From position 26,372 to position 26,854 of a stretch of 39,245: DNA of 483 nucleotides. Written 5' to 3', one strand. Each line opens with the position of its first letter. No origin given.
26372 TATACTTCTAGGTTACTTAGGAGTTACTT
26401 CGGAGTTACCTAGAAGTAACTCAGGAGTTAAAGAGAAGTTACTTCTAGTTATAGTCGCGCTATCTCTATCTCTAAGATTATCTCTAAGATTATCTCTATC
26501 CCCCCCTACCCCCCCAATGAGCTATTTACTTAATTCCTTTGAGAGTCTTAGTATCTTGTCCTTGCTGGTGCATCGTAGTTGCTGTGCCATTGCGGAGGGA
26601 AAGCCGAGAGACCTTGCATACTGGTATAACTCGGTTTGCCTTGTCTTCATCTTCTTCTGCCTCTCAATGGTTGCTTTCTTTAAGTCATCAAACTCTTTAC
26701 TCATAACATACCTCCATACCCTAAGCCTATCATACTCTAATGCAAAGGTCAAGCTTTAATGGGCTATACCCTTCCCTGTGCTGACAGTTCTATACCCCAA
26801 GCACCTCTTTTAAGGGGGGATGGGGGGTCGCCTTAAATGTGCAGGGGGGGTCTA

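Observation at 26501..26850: Inverted C6TAC7 / G6ATG6 blocks flank a lone antisense gene, with an extra G7 run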

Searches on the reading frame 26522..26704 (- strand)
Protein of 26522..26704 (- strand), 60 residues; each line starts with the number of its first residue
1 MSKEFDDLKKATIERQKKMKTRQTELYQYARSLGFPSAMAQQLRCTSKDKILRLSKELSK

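Call 9: search_protein_families(library=pfam, proteins=[window:26522-26704:-], max_evalue=0.1)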
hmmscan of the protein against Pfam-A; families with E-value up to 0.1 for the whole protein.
window:26522-26704:- (60 aa): 0 families

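Call 10: search_protein_families(library=phrogs, proteins=[window:26522-26704:-], max_evalue=0.1)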
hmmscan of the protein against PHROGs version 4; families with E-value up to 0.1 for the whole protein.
window:26522-26704:- (60 aa): 0 families

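Call 12: find_related_loci(query=window:26522-26704:-, collection=viral_contigs, flank=4000)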
Query window:26522-26704:- (60 aa) in viral_contigs; peptide patterns used: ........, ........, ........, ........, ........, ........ (x = any residue, [..] = any of these).
69 stretches matched a pattern, but none encodes a relative of the query by tblastn (E <= 1e-3).

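Call 14: find_encoding_contigs(protein=window:26522-26704:-, flank=3000, max_places=10)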
Protein window:26522-26704:- (60 aa): 1 contig read that carries it; 1 place shown.
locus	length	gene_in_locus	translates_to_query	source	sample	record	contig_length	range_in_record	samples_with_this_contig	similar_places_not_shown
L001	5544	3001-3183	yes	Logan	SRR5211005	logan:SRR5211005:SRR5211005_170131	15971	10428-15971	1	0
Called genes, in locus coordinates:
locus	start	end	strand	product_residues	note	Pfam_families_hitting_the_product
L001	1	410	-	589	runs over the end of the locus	-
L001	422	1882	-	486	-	-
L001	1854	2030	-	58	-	-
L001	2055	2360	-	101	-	-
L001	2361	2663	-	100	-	-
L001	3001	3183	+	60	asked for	-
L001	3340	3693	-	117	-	-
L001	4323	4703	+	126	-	-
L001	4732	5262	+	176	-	PF01844:HNH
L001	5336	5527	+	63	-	-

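Call 57: find_homologous_proteins(query=window:26522-26704:-, max_evalue=0.001)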
Query window:26522-26704:- (60 aa): 15 proteins with E <= 0.001 among 15 candidates.
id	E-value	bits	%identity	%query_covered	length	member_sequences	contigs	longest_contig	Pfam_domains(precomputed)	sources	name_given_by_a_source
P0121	9.2e-30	117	100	100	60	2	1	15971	-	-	-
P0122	3.7e-12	63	62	100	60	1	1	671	-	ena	-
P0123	4.0e-12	63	60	100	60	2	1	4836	-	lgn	-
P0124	4.6e-12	62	60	100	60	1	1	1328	-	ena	-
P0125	5.7e-12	62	62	97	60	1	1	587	-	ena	-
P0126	6.8e-12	62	60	100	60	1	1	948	-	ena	-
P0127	1.2e-11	61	60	97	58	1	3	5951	-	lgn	-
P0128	5.2e-11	59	57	100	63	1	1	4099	-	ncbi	-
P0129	1.2e-10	58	60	97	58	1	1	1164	-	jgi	-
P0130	2.6e-10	57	57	100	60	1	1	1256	-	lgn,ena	-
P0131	3.2e-10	57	55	100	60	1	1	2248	-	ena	-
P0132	8.6e-10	55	57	97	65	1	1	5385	-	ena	-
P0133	2.6e-9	54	57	97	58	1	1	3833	-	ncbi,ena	-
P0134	2.9e-9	54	55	100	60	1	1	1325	-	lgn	-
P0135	1.9e-8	51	53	97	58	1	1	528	-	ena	-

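Call 58: find_encoding_contigs(protein=P0127, flank=5000, max_places=3)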
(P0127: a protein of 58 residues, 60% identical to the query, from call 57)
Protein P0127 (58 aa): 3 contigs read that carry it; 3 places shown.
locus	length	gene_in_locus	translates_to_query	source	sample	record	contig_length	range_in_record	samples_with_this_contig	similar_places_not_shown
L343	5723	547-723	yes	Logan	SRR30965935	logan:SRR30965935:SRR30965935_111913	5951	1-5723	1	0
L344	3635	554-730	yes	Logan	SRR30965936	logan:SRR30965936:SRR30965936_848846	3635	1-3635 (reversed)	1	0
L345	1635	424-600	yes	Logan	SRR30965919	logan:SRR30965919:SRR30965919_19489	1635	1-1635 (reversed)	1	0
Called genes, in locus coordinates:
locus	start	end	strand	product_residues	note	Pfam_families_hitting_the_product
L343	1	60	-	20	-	?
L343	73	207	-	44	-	-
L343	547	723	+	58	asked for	-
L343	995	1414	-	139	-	-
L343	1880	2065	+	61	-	-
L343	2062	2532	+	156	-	PF08401:ArdcN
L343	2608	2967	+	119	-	-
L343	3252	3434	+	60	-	-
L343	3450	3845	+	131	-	PF19663:DUF6166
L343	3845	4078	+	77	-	-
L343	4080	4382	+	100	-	-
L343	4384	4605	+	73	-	PF13619:KTSC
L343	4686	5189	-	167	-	-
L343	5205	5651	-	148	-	-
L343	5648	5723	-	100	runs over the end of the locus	?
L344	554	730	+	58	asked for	-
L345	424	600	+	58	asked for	-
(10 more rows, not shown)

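Call 59: find_encoding_contigs(protein=P0132, flank=5000, max_places=3)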
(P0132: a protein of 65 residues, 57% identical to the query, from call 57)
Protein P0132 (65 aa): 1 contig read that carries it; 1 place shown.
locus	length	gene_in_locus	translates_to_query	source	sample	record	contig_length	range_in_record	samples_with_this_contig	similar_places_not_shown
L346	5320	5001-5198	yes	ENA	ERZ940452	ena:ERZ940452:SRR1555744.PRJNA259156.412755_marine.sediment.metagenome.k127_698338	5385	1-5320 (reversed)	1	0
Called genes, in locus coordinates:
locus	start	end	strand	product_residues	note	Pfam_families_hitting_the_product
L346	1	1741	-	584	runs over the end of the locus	-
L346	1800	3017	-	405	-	-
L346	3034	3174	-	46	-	-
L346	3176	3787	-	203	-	PF03592:Terminase_2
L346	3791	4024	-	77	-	-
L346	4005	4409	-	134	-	-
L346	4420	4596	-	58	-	-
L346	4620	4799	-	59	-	-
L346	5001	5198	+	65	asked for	-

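Call 70: predict_structure(alignment_id=A4)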
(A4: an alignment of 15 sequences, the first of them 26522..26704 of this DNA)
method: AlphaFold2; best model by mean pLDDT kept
length: 60 residues; sequences in the alignment: 15
mean_pLDDT: 93.7   pTM: 0.71
mean pLDDT of the five models: 93.7, 93.0, 92.5, 92.5, 92.2
residues with pLDDT >= 90: 54; 70-90: 5; 50-70: 1; < 50: 0
segments of 3 or more residues with pLDDT < 50: none
pLDDT, mean of each block of 10 residues (from residue 1): 90 95 97 96 94 90
secondary structure, 60 per line:
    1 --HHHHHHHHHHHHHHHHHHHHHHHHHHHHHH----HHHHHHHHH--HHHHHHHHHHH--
elements in order: H3-32 H37-45 H48-58
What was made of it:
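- On GapR-like / HeH-type small DNA-binding proteins (for the 60-aa protein): The topology of one long helix plus two short helices is only reminiscent (call 70; own knowledge of GapR).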

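Call 74: fold_search(model_id=the predicted structure, library=pdb)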
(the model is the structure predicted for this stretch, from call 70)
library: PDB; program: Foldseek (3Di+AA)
matches with E <= 10: 28; with E <= 0.001: 0
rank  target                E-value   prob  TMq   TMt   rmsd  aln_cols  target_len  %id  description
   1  9loi_B                3.7e+00  0.16  0.36  0.09   2.5        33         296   24  Crystal Structure of the Heterodimeric HIF-2 Complex with Agonist SD-16 (released 2025-10-15)
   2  6dv9_F                4.5e+00  0.09  0.36  0.16   7.1        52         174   19  Crystal structure of Mycobacterium tuberculosis transcription initiation complex(ECF sigma factor L) containing 5nt RN (released 2019-02-20)
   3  4pc3_C                4.8e+00  0.21  0.45  0.10   5.5        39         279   10  Elongation factor Tu:Ts complex with partially bound GDP (released 2015-05-06)
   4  4zwt_E                5.2e+00  0.16  0.56  0.30   9.2        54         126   17  Crystal Structure of the Bacteriophage T4 recombination mediator protein UvsY, Lattice Type IV (released 2016-03-02)
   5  1yqg                  5.5e+00  0.13  0.38  0.10   8.2        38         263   21  Crystal structure of a pyrroline-5-carboxylate reductase from neisseria meningitides mc58 (released 2005-02-08)
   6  4pc1_D                5.9e+00  0.20  0.45  0.10   5.5        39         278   10  Elongation Factor Tu:Ts complex with a bound phosphate (released 2015-05-06)
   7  4pc1_C                5.9e+00  0.20  0.45  0.10   5.5        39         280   10  Elongation Factor Tu:Ts complex with a bound phosphate (released 2015-05-06)
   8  4pc6_C                5.9e+00  0.16  0.42  0.10   5.5        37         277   11  Elongation factor Tu:Ts complex with bound GDPNP (released 2015-05-06)
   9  8uu4_t                6.3e+00  0.04  0.29  0.24   8.4        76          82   10  Cryo-EM structure of the Listeria innocua 70S ribosome in complex with HPF (structure I-A) (released 2024-02-28)
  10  8r9r                  6.7e+00  0.15  0.41  0.11   3.1        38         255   16  GDP-bound state of S. putrefaciens FlhF (released 2024-03-20)
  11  9hyu_M                6.7e+00  0.07  0.35  0.20  10.9        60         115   23  Cryo-EM structure of the Chromera velia PSI supercomplex at 1.84 Angstrom resolution (released 2026-01-28)
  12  2hyf_A                7.2e+00  0.12  0.44  0.21   5.7        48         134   19  The Structure of apo-MntR from Bacillus subtilis, selenomethionine derivative (released 2006-11-07)
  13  3qc1                  7.2e+00  0.05  0.32  0.14   9.9        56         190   18  Protein Phosphatase Subunit: Alpha4 (released 2011-03-30)
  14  3gt0                  7.7e+00  0.15  0.63  0.19   9.6        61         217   13  Crystal structure of pyrroline 5-carboxylate reductase from Bacillus cereus. Northeast Structural Genomics Consortium Ta (released 2009-04-21)
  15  4hx8_B                7.7e+00  0.11  0.45  0.22   5.7        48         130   19  Structure of metal-free MNTR mutant E11K (released 2012-11-21)
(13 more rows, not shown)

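Call 88: search_protein_families(library=pfam, proteins=[L346:1800-3017:-, L346:3176-3787:-, L346:4005-4409:-, L346:3791-4024:-, L346:1-1741:-], max_evalue=0.01)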
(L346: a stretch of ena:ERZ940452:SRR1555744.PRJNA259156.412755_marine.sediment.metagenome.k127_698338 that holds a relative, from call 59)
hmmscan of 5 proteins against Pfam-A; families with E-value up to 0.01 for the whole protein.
L346:1800-3017:- (405 aa): 1 family
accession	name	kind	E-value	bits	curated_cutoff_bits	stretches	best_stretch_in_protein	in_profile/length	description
PF04466.19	Terminase_3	-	0.0008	19.4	23.2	1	28-218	8-200/201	Phage terminase large subunit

L346:3176-3787:- (203 aa): 1 family
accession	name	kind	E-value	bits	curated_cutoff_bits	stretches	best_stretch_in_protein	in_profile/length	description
PF03592.21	Terminase_2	-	1.6e-13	52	26.1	1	9-143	1-124/141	Terminase small subunit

L346:4005-4409:- (134 aa): 0 families

L346:3791-4024:- (77 aa): 0 families

L346:1-1741:- (580 aa): 0 families

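Call 94: search_protein_families(library=pfam, alignment_id=A4, max_evalue=1)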
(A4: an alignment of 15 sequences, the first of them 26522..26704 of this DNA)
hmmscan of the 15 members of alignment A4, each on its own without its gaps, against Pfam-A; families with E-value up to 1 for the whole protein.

A. member 1, window:26522-26704:- (60 aa): 0 families

B. families by the number of members that match (of 15 scanned): 8 families
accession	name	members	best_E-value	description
PF10073.14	GapR_DNA-bd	3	0.013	GapR-like, DNA-binding domain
PF03449.20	GreA_GreB_N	1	0.021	Transcription elongation factor, N-terminal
PF07624.16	PSD2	1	0.057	Protein of unknown function (DUF1585)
PF05922.21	Inhibitor_I9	1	0.093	Peptidase inhibitor I9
PF00707.27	IF3_C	1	0.099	Translation initiation factor IF-3, C-terminal domain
PF04203.18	Sortase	1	0.13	Sortase domain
PF15407.12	Spo7_2_N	1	0.13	Sporulation protein family 7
PF00491.26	Arginase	1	0.24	Arginase family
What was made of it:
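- On GapR-like / HeH-type small DNA-binding proteins (for the 60-aa protein): PF10073 is matched by 3 of 15 members, best E 0.013 (call 94).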

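Call 95: search_solved_structures(query=A4, max_evalue=10, show_alignments=2)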
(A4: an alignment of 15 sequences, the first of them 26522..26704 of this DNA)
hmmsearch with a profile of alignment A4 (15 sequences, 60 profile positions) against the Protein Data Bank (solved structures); distinct sequences matched with E-value up to 10: 1.
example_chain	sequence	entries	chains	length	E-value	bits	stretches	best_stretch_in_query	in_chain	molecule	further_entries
9uvy_A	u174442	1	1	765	1.1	12.5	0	3-43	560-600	Vasopressin V2 receptor,ARK1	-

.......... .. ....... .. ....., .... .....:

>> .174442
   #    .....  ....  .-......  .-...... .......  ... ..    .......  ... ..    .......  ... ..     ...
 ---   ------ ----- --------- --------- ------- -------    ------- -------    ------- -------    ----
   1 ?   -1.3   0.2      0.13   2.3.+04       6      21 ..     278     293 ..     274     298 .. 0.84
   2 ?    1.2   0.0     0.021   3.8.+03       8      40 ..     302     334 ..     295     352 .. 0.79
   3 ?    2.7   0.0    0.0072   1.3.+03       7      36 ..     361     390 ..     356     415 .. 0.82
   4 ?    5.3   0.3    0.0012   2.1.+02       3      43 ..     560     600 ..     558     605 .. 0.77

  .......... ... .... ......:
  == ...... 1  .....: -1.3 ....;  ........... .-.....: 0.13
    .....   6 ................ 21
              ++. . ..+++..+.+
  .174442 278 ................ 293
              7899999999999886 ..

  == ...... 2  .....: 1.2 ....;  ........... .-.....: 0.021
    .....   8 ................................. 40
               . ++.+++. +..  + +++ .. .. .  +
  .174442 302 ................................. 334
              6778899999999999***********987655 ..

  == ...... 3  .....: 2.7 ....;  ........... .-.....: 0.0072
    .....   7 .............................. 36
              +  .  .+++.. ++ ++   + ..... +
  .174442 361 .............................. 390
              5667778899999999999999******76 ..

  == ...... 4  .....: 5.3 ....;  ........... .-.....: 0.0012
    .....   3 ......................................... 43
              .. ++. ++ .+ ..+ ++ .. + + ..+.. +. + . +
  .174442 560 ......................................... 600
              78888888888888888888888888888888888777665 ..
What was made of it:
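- Tried and rejected: PDB sequence profile: nothing meaningful (call 95).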

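Call 96: search_protein_families(library=phrogs, alignment_id=A4, max_evalue=1)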
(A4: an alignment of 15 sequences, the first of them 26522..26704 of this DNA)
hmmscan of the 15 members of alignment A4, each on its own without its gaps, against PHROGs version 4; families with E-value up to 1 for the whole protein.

A. member 1, window:26522-26704:- (60 aa): 0 families

B. families by the number of members that match (of 15 scanned): 7 families
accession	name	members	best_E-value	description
phrog_8227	-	1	0.021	-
phrog_18137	-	1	0.025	-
phrog_22061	-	1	0.19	-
phrog_19908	-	1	0.2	-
phrog_31566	-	1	0.2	-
phrog_7570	-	1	0.23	-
phrog_30226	-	1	0.36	-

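Call 97: find_related_loci(query=A4, collection=viral_contigs, flank=3000)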
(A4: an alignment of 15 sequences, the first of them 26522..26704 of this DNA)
Query A4 (60 aa) in viral_contigs; peptide patterns used: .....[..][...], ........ (x = any residue, [..] = any of these).
245 stretches matched a pattern, but none encodes a relative of the query by tblastn (E <= 1e-3).
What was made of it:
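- Tried and rejected: The 60-aa family profile in IMG/VR: nothing (call 97).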
